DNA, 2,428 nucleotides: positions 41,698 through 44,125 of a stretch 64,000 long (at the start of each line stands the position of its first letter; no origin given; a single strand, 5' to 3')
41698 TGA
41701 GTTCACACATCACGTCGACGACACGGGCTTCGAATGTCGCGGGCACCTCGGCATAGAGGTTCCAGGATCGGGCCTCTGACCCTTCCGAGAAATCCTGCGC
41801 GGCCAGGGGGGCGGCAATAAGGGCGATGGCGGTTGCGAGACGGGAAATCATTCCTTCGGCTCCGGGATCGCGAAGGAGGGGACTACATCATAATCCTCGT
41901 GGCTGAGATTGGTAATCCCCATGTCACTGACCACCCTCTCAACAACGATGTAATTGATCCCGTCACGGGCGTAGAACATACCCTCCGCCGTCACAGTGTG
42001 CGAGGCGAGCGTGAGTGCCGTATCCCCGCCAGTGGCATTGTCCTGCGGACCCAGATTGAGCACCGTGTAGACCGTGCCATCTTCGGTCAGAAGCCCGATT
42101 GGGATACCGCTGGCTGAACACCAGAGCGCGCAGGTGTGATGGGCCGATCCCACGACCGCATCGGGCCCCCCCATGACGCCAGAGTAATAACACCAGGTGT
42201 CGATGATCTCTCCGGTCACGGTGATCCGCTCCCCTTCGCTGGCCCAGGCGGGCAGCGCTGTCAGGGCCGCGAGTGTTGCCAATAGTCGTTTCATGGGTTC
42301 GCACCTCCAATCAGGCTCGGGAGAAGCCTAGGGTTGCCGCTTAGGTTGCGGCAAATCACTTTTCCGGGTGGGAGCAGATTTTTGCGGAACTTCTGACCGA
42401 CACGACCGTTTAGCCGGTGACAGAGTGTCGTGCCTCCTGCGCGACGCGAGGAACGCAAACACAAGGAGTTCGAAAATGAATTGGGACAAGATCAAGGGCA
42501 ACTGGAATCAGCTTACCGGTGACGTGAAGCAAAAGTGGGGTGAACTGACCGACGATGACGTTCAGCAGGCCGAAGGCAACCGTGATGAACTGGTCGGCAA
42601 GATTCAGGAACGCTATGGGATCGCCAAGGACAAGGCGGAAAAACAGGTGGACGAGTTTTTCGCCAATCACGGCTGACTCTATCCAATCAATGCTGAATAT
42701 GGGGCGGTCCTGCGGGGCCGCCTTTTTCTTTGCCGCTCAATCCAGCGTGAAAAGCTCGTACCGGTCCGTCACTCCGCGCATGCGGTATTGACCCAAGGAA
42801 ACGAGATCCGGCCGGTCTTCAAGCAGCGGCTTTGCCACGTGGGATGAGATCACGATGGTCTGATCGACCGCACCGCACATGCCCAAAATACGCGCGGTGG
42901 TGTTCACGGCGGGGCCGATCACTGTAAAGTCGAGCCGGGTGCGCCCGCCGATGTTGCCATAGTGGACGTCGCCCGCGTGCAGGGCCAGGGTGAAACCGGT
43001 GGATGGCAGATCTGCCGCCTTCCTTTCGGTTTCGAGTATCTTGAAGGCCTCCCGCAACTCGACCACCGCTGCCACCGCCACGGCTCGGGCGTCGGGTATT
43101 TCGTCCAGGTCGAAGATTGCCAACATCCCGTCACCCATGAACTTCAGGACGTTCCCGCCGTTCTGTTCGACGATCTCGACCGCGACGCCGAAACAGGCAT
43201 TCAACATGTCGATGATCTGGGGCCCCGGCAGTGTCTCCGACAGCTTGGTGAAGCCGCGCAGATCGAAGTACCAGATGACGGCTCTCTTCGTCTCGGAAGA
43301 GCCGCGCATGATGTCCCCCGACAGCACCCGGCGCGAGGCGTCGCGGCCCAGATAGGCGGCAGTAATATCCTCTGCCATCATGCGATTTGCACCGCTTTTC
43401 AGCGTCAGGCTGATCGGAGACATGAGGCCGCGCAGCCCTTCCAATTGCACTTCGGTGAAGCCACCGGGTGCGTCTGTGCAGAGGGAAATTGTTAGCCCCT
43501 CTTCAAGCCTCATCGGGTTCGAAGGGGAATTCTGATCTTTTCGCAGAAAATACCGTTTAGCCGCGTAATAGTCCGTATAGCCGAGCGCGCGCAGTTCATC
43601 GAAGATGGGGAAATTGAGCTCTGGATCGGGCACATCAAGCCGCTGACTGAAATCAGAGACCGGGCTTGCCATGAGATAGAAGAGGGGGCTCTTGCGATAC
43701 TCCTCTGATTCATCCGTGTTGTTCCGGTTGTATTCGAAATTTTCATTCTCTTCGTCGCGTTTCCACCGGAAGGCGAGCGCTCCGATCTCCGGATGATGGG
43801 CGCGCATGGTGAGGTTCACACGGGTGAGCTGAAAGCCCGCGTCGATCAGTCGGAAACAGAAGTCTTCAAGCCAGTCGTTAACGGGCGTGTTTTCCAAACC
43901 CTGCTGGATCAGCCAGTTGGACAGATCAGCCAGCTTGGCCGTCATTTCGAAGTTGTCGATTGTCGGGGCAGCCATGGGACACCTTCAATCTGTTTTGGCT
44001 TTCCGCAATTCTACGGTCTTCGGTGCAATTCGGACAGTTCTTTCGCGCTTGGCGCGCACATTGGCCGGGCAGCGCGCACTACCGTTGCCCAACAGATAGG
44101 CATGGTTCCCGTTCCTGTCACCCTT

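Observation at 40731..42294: Operon of two paralogous exported CxxxC proteins of unknown function plus a dedicated SCO chaperone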

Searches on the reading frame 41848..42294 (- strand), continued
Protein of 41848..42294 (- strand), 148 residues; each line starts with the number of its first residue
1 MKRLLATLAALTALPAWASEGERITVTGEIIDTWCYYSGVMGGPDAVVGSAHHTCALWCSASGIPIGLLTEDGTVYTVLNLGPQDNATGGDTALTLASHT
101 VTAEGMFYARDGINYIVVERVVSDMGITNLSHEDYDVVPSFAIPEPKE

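Call 95: search_solved_structures(query=A5, max_evalue=10, show_alignments=2)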
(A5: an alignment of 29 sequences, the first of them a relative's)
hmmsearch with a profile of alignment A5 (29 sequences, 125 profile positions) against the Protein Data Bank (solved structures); distinct sequences matched with E-value up to 10: 6.
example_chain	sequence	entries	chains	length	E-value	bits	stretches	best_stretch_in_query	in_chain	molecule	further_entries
2lld_A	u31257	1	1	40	0.32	13.9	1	49-69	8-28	Lucifensin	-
6y7s_A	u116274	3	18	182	0.39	13.6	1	2-48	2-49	Type-1 fimbrial protein, A chain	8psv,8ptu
8ehb_A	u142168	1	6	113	0.71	12.8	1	52-76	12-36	Putative lipoprotein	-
1l4v_A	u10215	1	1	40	1.7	11.6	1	49-70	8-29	Sapecin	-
7ah0_A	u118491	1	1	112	1.9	11.5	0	81-113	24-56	4D2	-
1ica_A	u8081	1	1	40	3.5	10.6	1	49-75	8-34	INSECT DEFENSIN A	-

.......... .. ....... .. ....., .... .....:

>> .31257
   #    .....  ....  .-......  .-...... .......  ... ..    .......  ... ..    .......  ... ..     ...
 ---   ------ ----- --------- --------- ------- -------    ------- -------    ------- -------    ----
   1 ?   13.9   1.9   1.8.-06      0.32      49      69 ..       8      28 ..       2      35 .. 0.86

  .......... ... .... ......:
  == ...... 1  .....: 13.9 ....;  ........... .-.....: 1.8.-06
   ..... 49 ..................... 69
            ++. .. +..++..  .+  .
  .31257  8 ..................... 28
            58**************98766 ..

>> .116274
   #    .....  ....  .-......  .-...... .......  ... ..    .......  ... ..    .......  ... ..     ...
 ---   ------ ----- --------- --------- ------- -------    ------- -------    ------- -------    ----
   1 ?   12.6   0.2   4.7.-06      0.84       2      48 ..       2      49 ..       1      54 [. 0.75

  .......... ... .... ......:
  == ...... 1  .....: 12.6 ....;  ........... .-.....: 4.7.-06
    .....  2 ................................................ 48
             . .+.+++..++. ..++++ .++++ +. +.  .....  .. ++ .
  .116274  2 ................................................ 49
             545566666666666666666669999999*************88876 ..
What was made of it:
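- The profile's only PDB look-alikes at chance level include insect defensins (call 95). Helix CxxxC is a known staple motif (call 95).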

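Call 96: find_encoding_contigs(protein=P0473, flank=4000, max_places=2)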
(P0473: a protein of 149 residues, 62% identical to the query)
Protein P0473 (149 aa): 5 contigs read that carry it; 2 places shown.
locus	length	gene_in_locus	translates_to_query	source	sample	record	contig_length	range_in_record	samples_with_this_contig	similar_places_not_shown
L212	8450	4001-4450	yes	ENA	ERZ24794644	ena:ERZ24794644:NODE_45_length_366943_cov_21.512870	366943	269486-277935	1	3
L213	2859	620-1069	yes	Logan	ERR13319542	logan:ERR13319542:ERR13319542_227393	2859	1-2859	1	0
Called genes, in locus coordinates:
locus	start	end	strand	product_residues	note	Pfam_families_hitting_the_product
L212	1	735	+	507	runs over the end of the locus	PF00501:AMP-binding, PF13193:AMP-binding_C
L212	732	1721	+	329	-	PF02558:ApbA, PF08546:ApbA_C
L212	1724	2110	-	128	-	PF01042:Ribonuc_L-PSP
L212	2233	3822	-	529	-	PF01019:G_glu_transpept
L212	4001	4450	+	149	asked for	-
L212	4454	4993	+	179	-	-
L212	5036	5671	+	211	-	PF00293:NUDIX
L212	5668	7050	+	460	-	PF04932:Wzy_C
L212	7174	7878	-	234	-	-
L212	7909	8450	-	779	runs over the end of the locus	PF02706:Wzz, PF10609:ParA (faint), PF09140:MipZ (faint), PF13807:GNVR, PF01656:CbiA, PF13614:AAA_31, PF00142:Fer4_NifH (faint)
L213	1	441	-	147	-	?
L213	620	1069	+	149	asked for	-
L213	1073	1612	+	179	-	-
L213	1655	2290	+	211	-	PF00293:NUDIX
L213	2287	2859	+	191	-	?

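Call 97: find_encoding_contigs(protein=P0393, flank=4000, max_places=2)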
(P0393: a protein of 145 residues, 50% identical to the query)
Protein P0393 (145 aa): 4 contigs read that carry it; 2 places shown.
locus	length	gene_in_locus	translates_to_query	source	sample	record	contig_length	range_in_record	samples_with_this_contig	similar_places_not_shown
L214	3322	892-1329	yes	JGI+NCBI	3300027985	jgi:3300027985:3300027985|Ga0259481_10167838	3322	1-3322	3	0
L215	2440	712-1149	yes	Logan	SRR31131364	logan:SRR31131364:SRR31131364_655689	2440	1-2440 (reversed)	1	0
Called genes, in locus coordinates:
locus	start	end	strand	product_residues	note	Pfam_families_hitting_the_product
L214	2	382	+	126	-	?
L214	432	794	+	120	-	PF13560:HTH_31, PF01381:HTH_3 (weak), PF12844:HTH_19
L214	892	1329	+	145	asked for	-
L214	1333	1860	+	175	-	-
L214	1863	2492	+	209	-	PF02630:SCO1-SenC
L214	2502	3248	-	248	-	-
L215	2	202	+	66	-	?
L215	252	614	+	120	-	PF13560:HTH_31, PF01381:HTH_3 (weak), PF12844:HTH_19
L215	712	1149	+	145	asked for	-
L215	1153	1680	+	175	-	-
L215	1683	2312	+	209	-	PF02630:SCO1-SenC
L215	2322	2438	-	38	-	?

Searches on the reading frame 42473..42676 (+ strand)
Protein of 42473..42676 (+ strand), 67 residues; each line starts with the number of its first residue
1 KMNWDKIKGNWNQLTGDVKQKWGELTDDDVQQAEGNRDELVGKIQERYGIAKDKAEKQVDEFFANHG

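Call 72: search_protein_families(library=pfam, proteins=[window:42473-42676:+], max_evalue=0.0001)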
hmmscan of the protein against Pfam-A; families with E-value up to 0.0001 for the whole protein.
window:42473-42676:+ (67 aa): 1 family
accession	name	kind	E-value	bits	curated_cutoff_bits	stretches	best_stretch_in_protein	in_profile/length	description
PF05532.17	CsbD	-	2e-22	79.3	40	1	5-57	1-53/53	CsbD-like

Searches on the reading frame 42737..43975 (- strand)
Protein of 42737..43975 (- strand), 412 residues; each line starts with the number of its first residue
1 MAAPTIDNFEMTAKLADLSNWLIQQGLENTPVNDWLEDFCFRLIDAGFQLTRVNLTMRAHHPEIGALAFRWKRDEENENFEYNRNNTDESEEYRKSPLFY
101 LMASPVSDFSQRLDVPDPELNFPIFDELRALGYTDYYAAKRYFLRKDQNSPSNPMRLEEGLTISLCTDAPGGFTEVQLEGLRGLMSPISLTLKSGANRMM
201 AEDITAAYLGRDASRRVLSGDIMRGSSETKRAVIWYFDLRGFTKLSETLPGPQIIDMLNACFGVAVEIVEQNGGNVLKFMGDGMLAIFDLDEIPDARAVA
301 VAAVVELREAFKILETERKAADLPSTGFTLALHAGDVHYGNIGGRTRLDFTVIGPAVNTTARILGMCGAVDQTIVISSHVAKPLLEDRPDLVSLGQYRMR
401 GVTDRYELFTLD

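Call 72: search_protein_families(library=pfam, proteins=[window:42737-43975:-], max_evalue=0.0001)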
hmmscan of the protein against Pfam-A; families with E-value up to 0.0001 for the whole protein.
window:42737-43975:- (412 aa): 1 family
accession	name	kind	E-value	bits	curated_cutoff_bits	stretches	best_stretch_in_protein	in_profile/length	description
PF00211.25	Guanylate_cyc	-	6.6e-11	42.6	21.9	1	229-409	6-179/183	Adenylate and Guanylate cyclase catalytic domain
